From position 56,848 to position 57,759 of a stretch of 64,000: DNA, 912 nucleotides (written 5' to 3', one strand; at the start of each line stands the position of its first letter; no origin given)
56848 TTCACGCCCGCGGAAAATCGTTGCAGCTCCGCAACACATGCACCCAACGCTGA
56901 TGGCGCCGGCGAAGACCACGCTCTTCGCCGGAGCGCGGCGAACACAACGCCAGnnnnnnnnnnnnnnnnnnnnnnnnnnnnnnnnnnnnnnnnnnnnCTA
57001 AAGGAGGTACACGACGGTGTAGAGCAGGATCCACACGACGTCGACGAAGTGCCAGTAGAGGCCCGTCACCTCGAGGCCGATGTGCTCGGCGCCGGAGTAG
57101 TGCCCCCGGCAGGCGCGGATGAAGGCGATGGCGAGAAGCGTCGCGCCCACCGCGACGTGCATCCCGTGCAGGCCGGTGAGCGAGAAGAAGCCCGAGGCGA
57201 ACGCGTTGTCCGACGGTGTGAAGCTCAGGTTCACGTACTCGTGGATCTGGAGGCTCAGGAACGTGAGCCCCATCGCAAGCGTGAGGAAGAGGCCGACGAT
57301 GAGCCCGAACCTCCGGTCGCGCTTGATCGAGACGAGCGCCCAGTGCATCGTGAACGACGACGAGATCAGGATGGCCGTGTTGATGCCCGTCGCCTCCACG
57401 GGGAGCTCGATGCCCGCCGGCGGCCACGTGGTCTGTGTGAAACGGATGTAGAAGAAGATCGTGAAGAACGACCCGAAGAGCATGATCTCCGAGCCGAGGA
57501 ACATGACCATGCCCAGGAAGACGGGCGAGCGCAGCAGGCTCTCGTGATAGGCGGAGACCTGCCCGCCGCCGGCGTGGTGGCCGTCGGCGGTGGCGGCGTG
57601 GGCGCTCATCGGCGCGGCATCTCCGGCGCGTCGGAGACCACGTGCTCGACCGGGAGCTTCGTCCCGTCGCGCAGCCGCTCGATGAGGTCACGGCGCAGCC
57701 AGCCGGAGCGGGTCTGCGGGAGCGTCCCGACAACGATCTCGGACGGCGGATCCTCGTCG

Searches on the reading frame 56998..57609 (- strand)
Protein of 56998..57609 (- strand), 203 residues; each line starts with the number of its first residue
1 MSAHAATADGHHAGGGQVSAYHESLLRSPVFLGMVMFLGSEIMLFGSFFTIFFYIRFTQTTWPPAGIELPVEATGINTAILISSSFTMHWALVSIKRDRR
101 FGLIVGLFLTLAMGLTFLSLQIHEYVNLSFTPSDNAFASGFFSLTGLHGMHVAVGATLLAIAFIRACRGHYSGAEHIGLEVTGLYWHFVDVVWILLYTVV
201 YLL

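Call 18: find_encoding_contigs(protein=window:56998-57609:-, flank=3000, max_places=4)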
Protein window:56998-57609:- (203 aa): 3 contigs read that carry it; 2 places shown.
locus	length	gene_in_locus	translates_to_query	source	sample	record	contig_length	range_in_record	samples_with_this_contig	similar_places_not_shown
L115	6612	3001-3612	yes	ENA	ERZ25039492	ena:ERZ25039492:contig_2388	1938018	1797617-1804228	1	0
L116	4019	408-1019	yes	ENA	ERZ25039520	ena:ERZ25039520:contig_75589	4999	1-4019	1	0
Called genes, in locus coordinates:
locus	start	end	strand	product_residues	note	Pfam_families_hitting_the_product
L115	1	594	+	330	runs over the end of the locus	PF02790:COX2_TM, PF00116:COX2, PF00034:Cytochrom_C (weak), PF13442:Cytochrome_CBB3 (weak)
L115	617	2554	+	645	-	PF00115:COX1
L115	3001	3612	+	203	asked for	PF00510:COX3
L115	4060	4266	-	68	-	-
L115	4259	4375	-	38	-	-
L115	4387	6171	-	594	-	PF02628:COX15-CtaA, PF01040:UbiA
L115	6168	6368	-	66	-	-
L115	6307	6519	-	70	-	PF00115:COX1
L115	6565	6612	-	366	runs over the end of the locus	PF00115:COX1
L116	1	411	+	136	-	?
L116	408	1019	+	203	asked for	PF00510:COX3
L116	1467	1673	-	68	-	-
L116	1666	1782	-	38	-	-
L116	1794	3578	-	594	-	PF02628:COX15-CtaA, PF01040:UbiA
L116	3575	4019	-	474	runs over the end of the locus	?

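Call 29: search_protein_families(library=pfam, proteins=[window:56998-57609:-])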
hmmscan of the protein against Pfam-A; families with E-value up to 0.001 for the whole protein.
window:56998-57609:- (203 aa): 1 family
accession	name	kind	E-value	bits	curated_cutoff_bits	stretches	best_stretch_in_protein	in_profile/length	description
PF00510.24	COX3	-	8.3e-44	150.8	23.8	1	17-202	63-255/258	Cytochrome c oxidase subunit III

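Call 55: find_related_loci(query=window:56998-57609:-, collection=genome_contigs, flank=1500)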
Query window:56998-57609:- (203 aa) in genome_contigs; peptide patterns used: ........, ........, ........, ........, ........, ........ (x = any residue, [..] = any of these).
599 stretches matched a pattern (row limit reached: there are more); 587 encode a relative of the query (tblastn E <= 1e-3); the best 80 are kept; 80 distinct loci.
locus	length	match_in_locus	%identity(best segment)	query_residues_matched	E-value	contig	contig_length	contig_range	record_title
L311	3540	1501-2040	46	4-190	2e-47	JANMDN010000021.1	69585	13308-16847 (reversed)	MAG: Actinomycetes bacterium isolate OTE_75_metabat_151 OTE_75_k141_3819713, whole genome shotgun sequence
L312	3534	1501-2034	46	32-203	3e-43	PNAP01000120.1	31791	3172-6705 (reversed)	MAG: Chloroflexi bacterium isolate palsa_1032 73.20110800_P1D.67_contig_10000, whole genome shotgun sequence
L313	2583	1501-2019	46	33-203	4e-41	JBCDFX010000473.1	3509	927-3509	MAG: Cyanobacteria bacterium P01_H01_bin.119 k141_2272457_length_3509_cov_25.7678, whole genome shotgun sequence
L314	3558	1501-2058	40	33-203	7e-40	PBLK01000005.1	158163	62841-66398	MAG: Rhodobiaceae bacterium isolate SP240 125168, whole genome shotgun sequence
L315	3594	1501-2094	39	26-203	1e-39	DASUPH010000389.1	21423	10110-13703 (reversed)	MAG TPA_asm: Candidatus Limnocylindrales bacterium isolate SMAG_U1649 k141_979748, whole genome shotgun sequence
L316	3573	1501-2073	44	18-201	9e-40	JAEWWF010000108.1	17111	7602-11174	MAG: Proteobacteria bacterium isolate OH_SDB_89 k127_410128, whole genome shotgun sequence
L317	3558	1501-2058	40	33-203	5e-39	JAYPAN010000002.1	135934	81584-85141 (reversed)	MAG: Rhodobiaceae bacterium isolate 139582_S183_rosella_bins.tsv.081 NODE_35_length_135934_cov_30.391289, whole genome s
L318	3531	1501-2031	41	33-202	4e-39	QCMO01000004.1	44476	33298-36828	Pelagibacteraceae bacterium AG-422-C23 Ga0172159_104, whole genome shotgun sequence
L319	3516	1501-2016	45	33-203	5e-38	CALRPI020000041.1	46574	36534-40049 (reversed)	MAG: Phormidium lacuna HE10JO isolate JJ-KV9-13-1-mx-bin614 genome assembly, contig: JJ-KV9-13-C143, whole genome shotgu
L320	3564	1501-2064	37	22-201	5e-38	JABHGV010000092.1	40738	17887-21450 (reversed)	MAG: Rhodospirillaceae bacterium isolate SI037_bin24 k141_3220348, whole genome shotgun sequence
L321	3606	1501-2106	36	16-202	8e-38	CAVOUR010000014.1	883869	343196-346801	MAG: uncultured Alphaproteobacteria bacterium isolate MFD10064.bin.1.12 genome assembly, contig: contig_7321, whole geno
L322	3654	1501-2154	38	2-203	3e-37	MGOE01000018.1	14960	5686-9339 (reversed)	MAG: Chloroflexi bacterium RBG_16_72_14 RBG_16_scaffold_12629, whole genome shotgun sequence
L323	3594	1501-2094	38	6-202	1e-37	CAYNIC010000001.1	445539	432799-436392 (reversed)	MAG TPA_asm: uncultured Rhodospirillales bacterium isolate SRP189682_co2_447 genome assembly, contig: NODE_1_length_4455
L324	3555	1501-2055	39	33-202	3e-37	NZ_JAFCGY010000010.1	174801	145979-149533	Mesorhizobium caraganae strain LMG 24397 NODE_10_length_174801_cov_15.596322, whole genome shotgun sequence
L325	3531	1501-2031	44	20-195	3e-37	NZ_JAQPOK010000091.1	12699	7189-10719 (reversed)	Roseofilum halophilum BLCC-M91 k141_30885, whole genome shotgun sequence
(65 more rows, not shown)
